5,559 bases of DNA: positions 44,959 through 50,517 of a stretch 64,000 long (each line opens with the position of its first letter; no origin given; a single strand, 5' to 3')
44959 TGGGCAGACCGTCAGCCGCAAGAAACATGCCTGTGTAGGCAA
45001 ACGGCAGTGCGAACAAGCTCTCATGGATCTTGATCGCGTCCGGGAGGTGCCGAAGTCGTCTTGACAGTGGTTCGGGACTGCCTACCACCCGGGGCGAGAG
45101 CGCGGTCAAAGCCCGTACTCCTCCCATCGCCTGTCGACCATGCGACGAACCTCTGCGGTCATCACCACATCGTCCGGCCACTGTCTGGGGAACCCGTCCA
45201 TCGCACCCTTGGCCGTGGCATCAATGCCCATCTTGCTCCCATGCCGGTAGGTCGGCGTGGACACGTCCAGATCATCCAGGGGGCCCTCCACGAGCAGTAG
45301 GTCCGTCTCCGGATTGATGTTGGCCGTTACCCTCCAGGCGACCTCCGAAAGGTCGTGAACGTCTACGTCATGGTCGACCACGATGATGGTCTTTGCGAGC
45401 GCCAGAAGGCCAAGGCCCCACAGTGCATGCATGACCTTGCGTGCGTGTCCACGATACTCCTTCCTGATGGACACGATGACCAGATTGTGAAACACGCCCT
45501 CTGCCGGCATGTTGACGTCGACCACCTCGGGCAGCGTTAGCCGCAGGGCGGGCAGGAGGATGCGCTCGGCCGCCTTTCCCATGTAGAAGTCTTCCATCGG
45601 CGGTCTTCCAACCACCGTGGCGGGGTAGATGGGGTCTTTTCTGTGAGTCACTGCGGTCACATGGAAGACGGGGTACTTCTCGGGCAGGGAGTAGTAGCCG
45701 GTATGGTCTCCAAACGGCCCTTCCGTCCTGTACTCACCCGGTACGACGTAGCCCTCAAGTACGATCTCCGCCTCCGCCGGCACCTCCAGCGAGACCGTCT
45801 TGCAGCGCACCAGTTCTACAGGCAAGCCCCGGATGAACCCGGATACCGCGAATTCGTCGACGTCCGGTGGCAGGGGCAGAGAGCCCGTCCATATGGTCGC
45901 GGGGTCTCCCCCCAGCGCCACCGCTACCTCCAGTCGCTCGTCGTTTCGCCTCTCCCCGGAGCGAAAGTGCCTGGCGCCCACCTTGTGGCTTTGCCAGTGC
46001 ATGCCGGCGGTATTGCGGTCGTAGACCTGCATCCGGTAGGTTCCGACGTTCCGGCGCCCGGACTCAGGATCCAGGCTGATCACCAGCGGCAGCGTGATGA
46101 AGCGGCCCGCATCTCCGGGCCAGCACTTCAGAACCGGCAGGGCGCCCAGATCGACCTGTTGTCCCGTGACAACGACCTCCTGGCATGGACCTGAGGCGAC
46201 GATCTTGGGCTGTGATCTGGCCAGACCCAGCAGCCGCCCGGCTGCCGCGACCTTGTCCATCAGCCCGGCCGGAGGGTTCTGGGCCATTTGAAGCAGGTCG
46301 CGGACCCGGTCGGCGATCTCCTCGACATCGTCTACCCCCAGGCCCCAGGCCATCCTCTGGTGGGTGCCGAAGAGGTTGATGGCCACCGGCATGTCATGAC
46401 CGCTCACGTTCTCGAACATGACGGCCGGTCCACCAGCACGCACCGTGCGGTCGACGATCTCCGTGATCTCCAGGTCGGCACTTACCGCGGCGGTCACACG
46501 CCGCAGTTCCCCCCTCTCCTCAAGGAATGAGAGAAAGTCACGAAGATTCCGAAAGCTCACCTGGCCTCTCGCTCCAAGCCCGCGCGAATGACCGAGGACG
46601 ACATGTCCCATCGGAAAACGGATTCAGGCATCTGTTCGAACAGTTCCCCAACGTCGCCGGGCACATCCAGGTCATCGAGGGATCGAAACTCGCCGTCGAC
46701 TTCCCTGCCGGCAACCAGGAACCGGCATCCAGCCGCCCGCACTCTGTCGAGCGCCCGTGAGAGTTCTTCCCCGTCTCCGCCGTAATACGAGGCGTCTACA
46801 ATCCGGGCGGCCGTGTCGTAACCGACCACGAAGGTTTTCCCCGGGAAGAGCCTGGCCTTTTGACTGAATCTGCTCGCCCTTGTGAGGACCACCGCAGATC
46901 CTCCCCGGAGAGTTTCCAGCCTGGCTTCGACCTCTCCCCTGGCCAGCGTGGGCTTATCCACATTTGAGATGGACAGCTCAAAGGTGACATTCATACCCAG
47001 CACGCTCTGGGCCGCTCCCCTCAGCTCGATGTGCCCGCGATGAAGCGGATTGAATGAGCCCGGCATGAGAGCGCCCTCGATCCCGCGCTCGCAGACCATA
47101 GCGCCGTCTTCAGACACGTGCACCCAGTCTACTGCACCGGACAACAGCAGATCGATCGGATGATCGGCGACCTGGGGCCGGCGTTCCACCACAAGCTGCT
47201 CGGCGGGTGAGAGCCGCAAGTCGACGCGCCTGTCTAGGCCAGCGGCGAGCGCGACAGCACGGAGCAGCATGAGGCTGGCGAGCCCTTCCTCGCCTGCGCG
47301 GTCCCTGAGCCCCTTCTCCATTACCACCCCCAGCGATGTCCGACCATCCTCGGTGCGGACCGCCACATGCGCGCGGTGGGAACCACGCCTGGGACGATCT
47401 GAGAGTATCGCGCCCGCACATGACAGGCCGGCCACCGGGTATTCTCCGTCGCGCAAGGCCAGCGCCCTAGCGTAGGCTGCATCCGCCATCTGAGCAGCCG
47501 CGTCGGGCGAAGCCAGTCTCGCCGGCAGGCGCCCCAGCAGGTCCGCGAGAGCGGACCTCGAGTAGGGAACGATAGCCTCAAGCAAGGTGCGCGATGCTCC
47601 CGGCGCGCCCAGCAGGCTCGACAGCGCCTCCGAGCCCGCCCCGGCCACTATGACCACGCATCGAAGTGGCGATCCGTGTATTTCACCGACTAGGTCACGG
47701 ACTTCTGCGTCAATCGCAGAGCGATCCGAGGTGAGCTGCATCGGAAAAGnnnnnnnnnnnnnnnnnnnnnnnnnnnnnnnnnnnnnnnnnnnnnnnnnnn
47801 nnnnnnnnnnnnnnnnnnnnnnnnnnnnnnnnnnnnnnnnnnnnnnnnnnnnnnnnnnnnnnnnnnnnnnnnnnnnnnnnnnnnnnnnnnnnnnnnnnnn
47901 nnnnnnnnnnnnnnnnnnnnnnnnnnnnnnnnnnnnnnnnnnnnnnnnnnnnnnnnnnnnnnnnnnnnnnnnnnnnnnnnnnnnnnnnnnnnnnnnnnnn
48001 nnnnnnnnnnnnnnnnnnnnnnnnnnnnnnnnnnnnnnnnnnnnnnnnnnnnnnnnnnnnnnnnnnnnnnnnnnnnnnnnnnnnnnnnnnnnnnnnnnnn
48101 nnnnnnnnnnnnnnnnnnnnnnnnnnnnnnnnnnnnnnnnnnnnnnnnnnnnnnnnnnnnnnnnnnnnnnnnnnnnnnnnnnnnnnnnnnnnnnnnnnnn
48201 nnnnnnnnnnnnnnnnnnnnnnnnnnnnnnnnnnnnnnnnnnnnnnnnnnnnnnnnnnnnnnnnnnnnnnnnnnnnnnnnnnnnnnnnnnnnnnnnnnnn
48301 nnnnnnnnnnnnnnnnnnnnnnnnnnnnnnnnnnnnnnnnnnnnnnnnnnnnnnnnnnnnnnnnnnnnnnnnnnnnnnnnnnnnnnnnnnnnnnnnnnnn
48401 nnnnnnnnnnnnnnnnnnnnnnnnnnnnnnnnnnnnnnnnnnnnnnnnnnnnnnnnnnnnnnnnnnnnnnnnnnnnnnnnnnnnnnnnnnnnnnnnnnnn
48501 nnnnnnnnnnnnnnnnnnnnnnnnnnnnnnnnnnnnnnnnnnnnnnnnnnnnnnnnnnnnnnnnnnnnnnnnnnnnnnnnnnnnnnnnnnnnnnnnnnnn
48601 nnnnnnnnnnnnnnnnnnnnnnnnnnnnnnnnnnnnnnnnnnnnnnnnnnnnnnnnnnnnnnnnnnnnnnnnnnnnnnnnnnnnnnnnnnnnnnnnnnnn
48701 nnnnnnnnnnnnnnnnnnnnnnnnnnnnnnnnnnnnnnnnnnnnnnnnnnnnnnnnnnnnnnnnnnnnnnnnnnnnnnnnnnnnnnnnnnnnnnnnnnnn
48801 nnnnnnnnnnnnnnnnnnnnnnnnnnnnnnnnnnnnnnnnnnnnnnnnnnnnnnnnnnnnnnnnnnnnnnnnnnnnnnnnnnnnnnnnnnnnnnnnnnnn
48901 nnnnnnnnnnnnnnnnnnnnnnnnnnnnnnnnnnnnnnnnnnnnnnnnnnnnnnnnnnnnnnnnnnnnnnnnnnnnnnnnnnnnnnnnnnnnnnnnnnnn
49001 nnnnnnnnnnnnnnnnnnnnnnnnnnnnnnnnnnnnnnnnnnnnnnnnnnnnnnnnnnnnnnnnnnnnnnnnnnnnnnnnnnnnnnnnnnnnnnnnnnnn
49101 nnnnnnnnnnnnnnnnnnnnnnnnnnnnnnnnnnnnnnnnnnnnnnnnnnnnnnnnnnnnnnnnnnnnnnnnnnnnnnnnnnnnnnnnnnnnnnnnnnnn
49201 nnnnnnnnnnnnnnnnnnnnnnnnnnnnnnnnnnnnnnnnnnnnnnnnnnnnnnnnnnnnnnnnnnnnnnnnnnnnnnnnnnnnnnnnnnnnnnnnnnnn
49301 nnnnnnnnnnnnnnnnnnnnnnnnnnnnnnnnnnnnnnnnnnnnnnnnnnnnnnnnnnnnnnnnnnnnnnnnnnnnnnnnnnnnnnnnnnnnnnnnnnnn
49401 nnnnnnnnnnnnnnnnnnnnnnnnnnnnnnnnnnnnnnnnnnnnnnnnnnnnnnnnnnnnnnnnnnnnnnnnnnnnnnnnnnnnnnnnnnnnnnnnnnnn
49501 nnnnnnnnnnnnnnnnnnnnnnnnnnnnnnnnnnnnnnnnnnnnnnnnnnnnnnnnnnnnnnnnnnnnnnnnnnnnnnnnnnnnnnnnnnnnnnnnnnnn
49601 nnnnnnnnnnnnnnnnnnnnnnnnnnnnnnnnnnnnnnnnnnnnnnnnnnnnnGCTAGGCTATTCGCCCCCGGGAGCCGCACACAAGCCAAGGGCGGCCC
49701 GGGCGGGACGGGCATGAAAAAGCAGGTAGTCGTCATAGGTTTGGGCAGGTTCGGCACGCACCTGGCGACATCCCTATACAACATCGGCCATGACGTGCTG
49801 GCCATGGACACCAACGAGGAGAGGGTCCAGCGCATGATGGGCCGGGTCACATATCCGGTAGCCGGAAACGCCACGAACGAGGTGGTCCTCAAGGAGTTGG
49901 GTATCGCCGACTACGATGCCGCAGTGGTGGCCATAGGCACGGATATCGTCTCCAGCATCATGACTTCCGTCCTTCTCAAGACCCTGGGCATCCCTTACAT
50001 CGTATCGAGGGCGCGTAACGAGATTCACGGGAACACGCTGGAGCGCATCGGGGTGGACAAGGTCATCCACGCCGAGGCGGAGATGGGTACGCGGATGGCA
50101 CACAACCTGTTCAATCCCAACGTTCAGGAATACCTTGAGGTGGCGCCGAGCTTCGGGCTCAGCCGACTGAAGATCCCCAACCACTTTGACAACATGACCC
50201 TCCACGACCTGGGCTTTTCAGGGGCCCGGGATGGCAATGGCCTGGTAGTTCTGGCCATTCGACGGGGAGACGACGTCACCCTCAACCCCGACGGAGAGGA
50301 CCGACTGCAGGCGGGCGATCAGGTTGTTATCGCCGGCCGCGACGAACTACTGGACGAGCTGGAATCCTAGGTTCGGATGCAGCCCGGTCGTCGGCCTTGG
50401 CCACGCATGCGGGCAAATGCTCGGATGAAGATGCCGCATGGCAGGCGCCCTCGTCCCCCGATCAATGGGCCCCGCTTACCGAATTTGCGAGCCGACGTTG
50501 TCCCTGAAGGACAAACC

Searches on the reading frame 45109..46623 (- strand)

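Call 29: search_protein_families(library=pfam, proteins=[window:45109-46623:-], max_evalue=0.00001)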
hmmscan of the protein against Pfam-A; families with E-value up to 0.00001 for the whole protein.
window:45109-46623:- (505 aa): 3 families
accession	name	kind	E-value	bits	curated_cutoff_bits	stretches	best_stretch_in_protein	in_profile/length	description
PF01977.22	UbiD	-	1.8e-87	292.2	23.3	1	142-341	3-206/206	3-octaprenyl-4-hydroxybenzoate carboxy-lyase Rift-related domain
PF20696.2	UbiD_C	-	5.9e-44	149.6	24.2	1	347-469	2-127/127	3-octaprenyl-4-hydroxybenzoate carboxy-lyase C-terminal domain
PF20695.2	UbiD_N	-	7.8e-28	96.8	24.3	1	31-106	1-77/78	3-octaprenyl-4-hydroxybenzoate carboxy-lyase N-terminal domain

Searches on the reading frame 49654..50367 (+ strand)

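Call 30: search_protein_families(library=pfam, proteins=[window:49654-50367:+], max_evalue=0.00001)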
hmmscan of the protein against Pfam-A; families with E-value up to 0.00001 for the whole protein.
window:49654-50367:+ (238 aa): 2 families
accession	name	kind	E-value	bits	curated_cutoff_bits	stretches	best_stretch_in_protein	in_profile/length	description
PF02254.24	TrkA_N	-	1.2e-26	93.7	23.8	1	25-139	1-115/116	TrkA-N domain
PF02080.26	TrkA_C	-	1.5e-10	41.3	27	1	175-237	9-67/71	TrkA-C domain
